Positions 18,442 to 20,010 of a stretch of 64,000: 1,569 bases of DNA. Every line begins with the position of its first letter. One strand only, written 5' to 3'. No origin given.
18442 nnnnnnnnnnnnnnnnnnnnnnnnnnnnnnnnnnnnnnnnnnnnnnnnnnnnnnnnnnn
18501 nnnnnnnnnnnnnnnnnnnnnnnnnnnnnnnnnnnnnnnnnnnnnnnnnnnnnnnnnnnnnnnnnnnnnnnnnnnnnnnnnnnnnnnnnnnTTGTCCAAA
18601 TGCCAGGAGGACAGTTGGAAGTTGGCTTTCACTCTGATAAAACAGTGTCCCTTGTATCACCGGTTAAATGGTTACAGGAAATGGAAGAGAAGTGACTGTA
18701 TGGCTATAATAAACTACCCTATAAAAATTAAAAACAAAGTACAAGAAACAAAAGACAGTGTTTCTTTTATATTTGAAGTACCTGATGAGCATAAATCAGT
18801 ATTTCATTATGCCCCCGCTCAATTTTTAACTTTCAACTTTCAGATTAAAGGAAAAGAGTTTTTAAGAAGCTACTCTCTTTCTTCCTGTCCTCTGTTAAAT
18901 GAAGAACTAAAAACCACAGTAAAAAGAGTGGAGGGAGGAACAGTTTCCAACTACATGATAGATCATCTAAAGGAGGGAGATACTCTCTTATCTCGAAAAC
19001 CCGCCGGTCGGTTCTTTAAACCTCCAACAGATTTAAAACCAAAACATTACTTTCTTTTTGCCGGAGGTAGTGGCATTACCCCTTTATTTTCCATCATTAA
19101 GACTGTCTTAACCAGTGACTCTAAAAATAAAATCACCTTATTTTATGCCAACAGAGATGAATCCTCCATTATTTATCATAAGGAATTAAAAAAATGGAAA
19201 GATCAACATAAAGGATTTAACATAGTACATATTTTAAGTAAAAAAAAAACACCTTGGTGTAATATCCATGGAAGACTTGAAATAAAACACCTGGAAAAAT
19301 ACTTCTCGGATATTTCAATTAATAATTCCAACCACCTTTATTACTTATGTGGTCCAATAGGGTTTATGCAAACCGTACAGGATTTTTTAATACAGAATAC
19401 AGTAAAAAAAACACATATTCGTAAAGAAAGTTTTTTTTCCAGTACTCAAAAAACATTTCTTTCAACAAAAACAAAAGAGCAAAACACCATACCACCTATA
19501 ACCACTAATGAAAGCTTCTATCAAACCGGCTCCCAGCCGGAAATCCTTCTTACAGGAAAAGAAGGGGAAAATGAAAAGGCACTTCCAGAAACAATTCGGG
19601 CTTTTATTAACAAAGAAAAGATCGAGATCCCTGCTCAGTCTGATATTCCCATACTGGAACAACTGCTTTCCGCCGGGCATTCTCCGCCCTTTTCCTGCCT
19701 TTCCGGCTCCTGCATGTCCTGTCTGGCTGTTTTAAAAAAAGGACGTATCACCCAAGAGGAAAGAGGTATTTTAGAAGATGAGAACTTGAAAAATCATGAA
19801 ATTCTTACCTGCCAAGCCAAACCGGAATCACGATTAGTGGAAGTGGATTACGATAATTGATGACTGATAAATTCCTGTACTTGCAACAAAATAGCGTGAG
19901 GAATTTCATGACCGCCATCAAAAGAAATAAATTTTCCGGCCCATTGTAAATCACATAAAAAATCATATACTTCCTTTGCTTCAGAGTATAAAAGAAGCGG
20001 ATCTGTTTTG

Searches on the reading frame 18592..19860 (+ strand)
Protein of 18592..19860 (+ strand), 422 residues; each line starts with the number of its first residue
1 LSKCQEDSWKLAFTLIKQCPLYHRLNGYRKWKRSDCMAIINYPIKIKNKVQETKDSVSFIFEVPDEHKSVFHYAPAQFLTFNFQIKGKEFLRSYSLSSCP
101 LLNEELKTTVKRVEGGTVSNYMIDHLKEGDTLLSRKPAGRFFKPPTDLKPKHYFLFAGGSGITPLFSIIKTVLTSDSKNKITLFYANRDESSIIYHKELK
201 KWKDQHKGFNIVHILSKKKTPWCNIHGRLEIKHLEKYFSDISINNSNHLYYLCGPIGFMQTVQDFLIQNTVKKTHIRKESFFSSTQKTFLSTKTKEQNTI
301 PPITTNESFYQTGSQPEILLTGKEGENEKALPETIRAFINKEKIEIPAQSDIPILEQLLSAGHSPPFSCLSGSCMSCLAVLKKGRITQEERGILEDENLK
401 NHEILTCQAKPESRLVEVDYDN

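Call 72: search_protein_families(library=pfam, proteins=[window:18592-19860:+], max_evalue=0.00001)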
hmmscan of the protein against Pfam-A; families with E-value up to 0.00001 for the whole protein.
window:18592-19860:+ (422 aa): 4 families
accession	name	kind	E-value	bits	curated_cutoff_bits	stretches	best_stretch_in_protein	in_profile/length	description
PF00175.26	NAD_binding_1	-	6.1e-23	82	22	1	156-263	2-108/109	Oxidoreductase NAD-binding domain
PF00970.30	FAD_binding_6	-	1.1e-12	48.5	21.1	1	44-141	2-97/99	Oxidoreductase FAD-binding domain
PF00111.32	Fer2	-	1.3e-10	41.5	21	1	338-412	2-77/77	2Fe-2S iron-sulfur cluster binding domain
PF08030.17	NAD_binding_6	-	1.1e-06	29.2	22.2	0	154-208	5-65/156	Ferric reductase NAD binding domain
